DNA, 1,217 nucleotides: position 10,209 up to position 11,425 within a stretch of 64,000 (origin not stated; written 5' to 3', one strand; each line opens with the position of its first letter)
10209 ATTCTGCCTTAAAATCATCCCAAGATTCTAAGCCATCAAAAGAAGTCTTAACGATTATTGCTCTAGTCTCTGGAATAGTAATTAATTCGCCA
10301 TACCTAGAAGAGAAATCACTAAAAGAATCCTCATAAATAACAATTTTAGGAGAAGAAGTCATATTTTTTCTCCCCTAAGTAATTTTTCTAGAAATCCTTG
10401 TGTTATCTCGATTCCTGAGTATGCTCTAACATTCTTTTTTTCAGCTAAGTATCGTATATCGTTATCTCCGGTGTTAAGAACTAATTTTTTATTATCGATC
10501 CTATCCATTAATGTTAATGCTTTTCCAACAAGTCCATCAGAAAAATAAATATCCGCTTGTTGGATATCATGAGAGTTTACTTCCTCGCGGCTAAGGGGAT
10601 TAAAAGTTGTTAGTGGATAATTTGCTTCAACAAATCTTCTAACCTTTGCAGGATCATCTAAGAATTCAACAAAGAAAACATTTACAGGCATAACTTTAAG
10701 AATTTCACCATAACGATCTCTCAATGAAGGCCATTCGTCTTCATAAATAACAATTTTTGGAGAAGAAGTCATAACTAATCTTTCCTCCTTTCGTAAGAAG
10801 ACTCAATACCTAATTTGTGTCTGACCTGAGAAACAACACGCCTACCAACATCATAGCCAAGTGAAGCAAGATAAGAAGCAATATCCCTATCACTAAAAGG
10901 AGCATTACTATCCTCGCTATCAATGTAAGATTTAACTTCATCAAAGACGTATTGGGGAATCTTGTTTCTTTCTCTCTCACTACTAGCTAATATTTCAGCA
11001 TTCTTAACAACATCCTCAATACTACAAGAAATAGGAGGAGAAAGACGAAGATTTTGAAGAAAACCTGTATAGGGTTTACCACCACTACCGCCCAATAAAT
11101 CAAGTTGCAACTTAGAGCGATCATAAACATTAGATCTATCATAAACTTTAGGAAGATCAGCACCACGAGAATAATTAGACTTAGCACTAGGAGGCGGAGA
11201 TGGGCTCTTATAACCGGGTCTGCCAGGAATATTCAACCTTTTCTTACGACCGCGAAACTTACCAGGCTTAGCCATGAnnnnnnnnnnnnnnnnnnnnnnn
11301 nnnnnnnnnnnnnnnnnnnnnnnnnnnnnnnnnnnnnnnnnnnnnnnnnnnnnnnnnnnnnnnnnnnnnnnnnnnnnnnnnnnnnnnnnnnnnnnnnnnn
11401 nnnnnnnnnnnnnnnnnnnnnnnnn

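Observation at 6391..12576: Twelve-gene operon of mostly unknown small proteins with 4-nt ATGA overlaps, pairing a transglutaminase-like enzyme with receiver-like, HTH and membrane components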

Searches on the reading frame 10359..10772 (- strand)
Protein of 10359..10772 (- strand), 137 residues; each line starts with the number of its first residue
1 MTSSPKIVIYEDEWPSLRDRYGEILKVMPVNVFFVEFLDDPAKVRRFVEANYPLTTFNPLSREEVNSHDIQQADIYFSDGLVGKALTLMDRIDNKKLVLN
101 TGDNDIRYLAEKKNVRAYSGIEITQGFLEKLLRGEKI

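Call 3: search_protein_families(library=pfam, proteins=[window:10359-10772:-], max_evalue=1)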
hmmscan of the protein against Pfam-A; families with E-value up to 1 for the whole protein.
window:10359-10772:- (137 aa): 0 families

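Call 10: search_protein_families(library=padloc, proteins=[window:10359-10772:-], max_evalue=1)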
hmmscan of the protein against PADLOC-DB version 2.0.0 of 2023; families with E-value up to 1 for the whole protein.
window:10359-10772:- (137 aa): 0 families

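Call 12: search_protein_families(library=phrogs, proteins=[window:10359-10772:-], max_evalue=1)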
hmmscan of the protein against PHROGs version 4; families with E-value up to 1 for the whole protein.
window:10359-10772:- (137 aa): 1 family
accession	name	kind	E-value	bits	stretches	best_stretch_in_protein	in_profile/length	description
phrog_16361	-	unknown function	0.2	12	1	57-124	39-105/313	-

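Call 15: find_homologous_proteins(query=window:10359-10772:-, max_evalue=0.01)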
Query window:10359-10772:- (137 aa): 2 proteins with E <= 0.01 among 8 candidates.
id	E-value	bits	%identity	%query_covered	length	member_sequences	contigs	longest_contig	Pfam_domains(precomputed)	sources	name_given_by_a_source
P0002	2.3e-84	298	100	100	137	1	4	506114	-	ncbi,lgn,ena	ncbi:MAG: hypothetical protein AABW73_01225 [Nanoarchaeota archaeon]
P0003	1.5e-44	169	99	58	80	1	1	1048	-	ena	-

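Call 57: list_cluster_members(proteins=[window:10359-10772:-, window:9922-10362:-, window:9022-9435:-, window:8621-9025:-, window:8274-8624:-, window:7873-8277:-, window:7466-7876:-, window:6969-7469:-, window:6391-6972:-, window:10775-11275:-])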
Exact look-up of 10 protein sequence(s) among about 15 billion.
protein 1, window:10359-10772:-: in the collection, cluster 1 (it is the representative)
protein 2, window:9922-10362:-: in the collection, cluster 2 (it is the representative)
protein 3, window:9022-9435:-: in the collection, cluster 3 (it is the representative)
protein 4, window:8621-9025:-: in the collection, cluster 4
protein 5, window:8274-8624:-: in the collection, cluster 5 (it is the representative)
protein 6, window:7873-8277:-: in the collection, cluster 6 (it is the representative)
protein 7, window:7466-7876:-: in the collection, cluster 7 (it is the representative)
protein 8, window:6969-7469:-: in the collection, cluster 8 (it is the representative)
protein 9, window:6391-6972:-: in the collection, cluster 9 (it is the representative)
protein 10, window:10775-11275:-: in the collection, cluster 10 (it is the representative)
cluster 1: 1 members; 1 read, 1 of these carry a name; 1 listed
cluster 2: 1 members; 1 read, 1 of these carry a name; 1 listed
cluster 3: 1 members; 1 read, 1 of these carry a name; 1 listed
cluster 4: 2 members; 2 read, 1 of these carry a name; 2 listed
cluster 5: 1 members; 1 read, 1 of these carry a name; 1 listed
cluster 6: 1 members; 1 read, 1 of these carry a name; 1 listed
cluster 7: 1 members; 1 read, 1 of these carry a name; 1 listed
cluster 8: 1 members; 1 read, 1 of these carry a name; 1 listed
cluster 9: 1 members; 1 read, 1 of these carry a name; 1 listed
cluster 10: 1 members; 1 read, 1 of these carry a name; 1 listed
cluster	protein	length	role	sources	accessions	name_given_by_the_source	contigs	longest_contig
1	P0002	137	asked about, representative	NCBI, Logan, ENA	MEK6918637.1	MAG: hypothetical protein AABW73_01225 [Nanoarchaeota archaeon]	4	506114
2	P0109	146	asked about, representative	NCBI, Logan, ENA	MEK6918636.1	MAG: hypothetical protein AABW73_01220 [Nanoarchaeota archaeon]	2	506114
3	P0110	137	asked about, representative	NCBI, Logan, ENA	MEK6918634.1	MAG: hypothetical protein AABW73_01210 [Nanoarchaeota archaeon]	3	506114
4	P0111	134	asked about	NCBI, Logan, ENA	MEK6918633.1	MAG: hypothetical protein AABW73_01205 [Nanoarchaeota archaeon]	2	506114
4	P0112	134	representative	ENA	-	-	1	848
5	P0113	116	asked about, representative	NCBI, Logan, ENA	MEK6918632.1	MAG: hypothetical protein AABW73_01200 [Nanoarchaeota archaeon]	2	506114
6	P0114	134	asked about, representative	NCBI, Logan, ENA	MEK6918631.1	MAG: hypothetical protein AABW73_01195 [Nanoarchaeota archaeon]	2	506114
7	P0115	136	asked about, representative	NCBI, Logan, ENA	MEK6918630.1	MAG: hypothetical protein AABW73_01190 [Nanoarchaeota archaeon]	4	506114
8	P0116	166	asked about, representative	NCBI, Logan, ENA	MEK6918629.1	MAG: helix-turn-helix domain-containing protein [Nanoarchaeota archaeon]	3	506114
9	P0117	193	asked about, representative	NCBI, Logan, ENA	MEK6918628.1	MAG: hypothetical protein AABW73_01180 [Nanoarchaeota archaeon]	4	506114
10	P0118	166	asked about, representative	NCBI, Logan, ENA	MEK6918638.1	MAG: hypothetical protein AABW73_01230 [Nanoarchaeota archaeon]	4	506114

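Call 65: search_protein_families(library=ncbifam, proteins=[window:10359-10772:-], max_evalue=1)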
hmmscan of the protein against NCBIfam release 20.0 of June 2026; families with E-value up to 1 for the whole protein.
window:10359-10772:- (137 aa): 2 families
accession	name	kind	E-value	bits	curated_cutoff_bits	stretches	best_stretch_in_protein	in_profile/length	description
NF005268.0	PRK06770.1-4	subfamily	0.14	11.9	277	1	78-111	146-180/188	hypothetical protein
NF008588.0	PRK11553.1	subfamily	0.2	10.6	299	1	46-95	263-311/319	aliphatic sulfonate ABC transporter substrate-binding protein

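Call 66: predict_structure(alignment_id=A4)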
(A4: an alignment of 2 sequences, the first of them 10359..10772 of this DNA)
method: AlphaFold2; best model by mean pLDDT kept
length: 137 residues; sequences in the alignment: 2
mean_pLDDT: 71.9   pTM: 0.66
mean pLDDT of the five models: 71.9, 72.0, 70.0, 48.8, 44.3
residues with pLDDT >= 90: 0; 70-90: 80; 50-70: 55; < 50: 2
segments of 3 or more residues with pLDDT < 50: none
pLDDT, mean of each block of 10 residues (from residue 1): 69 64 68 67 73 71 68 79 73 82 81 82 63 66
secondary structure, 60 per line:
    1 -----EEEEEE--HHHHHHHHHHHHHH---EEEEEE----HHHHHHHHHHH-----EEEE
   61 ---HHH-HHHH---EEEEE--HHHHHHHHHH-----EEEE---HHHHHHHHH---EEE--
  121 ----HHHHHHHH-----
elements in order: E6-11 H14-27 E31-36 H41-51 E57-60 H68-71 E75-79 H82-91 E97-100 H104-112 E116-118 H125-132

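Call 93: find_encoding_contigs(protein=P0003, flank=2000, max_places=3)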
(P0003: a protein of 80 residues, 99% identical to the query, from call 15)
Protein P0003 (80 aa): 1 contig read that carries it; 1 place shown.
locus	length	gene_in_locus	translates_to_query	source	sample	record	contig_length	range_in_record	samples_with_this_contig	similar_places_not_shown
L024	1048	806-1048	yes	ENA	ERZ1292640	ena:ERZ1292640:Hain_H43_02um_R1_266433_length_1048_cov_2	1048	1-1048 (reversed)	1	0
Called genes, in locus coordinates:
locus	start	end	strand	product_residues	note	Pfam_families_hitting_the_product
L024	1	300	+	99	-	?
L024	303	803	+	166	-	PF04552:Sigma54_DBD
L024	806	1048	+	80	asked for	?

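Call 94: find_encoding_contigs(protein=P0112, flank=2000, max_places=3)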
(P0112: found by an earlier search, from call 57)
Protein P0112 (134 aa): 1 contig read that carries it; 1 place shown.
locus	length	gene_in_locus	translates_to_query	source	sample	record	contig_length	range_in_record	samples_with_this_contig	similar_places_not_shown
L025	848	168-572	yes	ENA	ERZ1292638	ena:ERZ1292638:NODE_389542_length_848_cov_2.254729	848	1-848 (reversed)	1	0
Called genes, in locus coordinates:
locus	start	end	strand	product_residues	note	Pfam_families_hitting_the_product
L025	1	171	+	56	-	?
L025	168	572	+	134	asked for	-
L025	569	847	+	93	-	?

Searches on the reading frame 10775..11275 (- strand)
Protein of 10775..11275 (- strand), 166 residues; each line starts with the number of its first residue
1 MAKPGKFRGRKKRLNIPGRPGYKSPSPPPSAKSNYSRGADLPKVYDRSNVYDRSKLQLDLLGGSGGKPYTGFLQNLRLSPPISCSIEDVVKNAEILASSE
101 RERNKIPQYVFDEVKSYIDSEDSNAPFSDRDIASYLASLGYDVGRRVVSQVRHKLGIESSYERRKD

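Call 3: search_protein_families(library=pfam, proteins=[window:10775-11275:-], max_evalue=1)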
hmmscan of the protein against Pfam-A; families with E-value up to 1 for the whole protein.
window:10775-11275:- (166 aa): 2 families
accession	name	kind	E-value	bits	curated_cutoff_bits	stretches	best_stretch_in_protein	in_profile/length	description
PF04552.19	Sigma54_DBD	-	1.8e-10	41.2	22.8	1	104-165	99-160/160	Sigma-54, DNA binding domain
PF13276.12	HTH_21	-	0.057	14.1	28.1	1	131-165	25-60/60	HTH-like domain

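Call 10: search_protein_families(library=padloc, proteins=[window:10775-11275:-], max_evalue=1)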
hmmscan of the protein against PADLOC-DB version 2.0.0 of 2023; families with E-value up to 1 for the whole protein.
window:10775-11275:- (166 aa): 0 families

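Call 12: search_protein_families(library=phrogs, proteins=[window:10775-11275:-], max_evalue=1)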
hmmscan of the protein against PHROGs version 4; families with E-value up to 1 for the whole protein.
window:10775-11275:- (166 aa): 0 families

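Call 65: search_protein_families(library=ncbifam, proteins=[window:10775-11275:-], max_evalue=1)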
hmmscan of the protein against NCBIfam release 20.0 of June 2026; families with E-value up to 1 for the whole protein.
window:10775-11275:- (166 aa): 7 families
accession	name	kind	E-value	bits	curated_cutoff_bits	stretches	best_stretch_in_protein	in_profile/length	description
TIGR02395.1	rpoN_sigma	equivalog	1.8e-09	37.2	277.35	1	110-164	380-434/434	RNA polymerase factor sigma-54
NF004595.0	PRK05932.1-2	equivalog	4.4e-08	32.4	513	1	114-165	431-482/484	RNA polymerase factor sigma-54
NF009118.0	PRK12469.1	subfamily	2.3e-07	30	396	1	114-166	429-481/483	RNA polymerase factor sigma-54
NF004596.0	PRK05932.1-3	subfamily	3e-07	29.8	499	1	97-165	438-506/515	RNA polymerase factor sigma-54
NF004602.0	PRK05932.2-4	equivalog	1.1e-05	24.5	506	1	110-165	354-410/416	RNA polymerase factor sigma-54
NF004598.0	PRK05932.1-5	equivalog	1.7e-05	23.8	621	1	114-161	452-499/504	RNA polymerase factor sigma-54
NF004597.0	PRK05932.1-4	equivalog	0.00035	19.2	817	1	114-165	424-475/477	RNA polymerase factor sigma-54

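Call 75: search_solved_structures(query=window:10775-11275:-, max_evalue=1, show_alignments=2)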
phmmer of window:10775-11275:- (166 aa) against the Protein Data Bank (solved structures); distinct sequences matched with E-value up to 1: 18.
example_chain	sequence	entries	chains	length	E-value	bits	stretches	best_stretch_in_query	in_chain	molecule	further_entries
5ui5_I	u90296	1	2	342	4.7e-10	42.9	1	113-164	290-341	RNA polymerase sigma factor RpoN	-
2o8k_A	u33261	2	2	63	2.2e-08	37.5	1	113-164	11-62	RNA polymerase sigma factor RpoN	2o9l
2ahq_A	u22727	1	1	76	3.2e-08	37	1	113-164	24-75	RNA polymerase sigma factor RpoN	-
2mt3_A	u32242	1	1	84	0.016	18.4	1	114-164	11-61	RNA polymerase sigma-54 factor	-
9mse_M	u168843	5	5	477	0.26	14.6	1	114-164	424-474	RNA polymerase sigma-54 factor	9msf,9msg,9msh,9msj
8f1i_M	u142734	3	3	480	0.26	14.5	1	114-164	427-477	RNA polymerase sigma-54 factor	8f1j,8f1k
9q91_M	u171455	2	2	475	0.27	14.5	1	114-164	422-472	RNA polymerase sigma-54 factor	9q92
7qv9_M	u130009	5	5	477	0.27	14.5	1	114-164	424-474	RNA polymerase sigma-54 factor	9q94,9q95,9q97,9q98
5ui8_M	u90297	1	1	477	0.27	14.5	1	114-164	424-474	RNA polymerase sigma-54 factor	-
7qxi_M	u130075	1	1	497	0.29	14.4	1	114-164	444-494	RNA polymerase sigma-54 factor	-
7qwp_M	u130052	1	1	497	0.29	14.4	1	114-164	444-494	RNA polymerase sigma-54 factor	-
9q90_M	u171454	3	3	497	0.29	14.4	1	114-164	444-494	RNA polymerase sigma-54 factor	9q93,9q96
5nwt_M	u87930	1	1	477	0.3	14.3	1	114-164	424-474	RNA polymerase sigma-54 factor,RNA polymerase sigma-54 factor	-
6gfw_M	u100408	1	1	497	0.31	14.3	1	114-164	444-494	RNA polymerase sigma-54 factor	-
6gh5_M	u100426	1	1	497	0.31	14.3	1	114-164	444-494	RNA polymerase sigma-54 factor,RNA polymerase sigma-54 factor,RNA polymerase sigma-54 fact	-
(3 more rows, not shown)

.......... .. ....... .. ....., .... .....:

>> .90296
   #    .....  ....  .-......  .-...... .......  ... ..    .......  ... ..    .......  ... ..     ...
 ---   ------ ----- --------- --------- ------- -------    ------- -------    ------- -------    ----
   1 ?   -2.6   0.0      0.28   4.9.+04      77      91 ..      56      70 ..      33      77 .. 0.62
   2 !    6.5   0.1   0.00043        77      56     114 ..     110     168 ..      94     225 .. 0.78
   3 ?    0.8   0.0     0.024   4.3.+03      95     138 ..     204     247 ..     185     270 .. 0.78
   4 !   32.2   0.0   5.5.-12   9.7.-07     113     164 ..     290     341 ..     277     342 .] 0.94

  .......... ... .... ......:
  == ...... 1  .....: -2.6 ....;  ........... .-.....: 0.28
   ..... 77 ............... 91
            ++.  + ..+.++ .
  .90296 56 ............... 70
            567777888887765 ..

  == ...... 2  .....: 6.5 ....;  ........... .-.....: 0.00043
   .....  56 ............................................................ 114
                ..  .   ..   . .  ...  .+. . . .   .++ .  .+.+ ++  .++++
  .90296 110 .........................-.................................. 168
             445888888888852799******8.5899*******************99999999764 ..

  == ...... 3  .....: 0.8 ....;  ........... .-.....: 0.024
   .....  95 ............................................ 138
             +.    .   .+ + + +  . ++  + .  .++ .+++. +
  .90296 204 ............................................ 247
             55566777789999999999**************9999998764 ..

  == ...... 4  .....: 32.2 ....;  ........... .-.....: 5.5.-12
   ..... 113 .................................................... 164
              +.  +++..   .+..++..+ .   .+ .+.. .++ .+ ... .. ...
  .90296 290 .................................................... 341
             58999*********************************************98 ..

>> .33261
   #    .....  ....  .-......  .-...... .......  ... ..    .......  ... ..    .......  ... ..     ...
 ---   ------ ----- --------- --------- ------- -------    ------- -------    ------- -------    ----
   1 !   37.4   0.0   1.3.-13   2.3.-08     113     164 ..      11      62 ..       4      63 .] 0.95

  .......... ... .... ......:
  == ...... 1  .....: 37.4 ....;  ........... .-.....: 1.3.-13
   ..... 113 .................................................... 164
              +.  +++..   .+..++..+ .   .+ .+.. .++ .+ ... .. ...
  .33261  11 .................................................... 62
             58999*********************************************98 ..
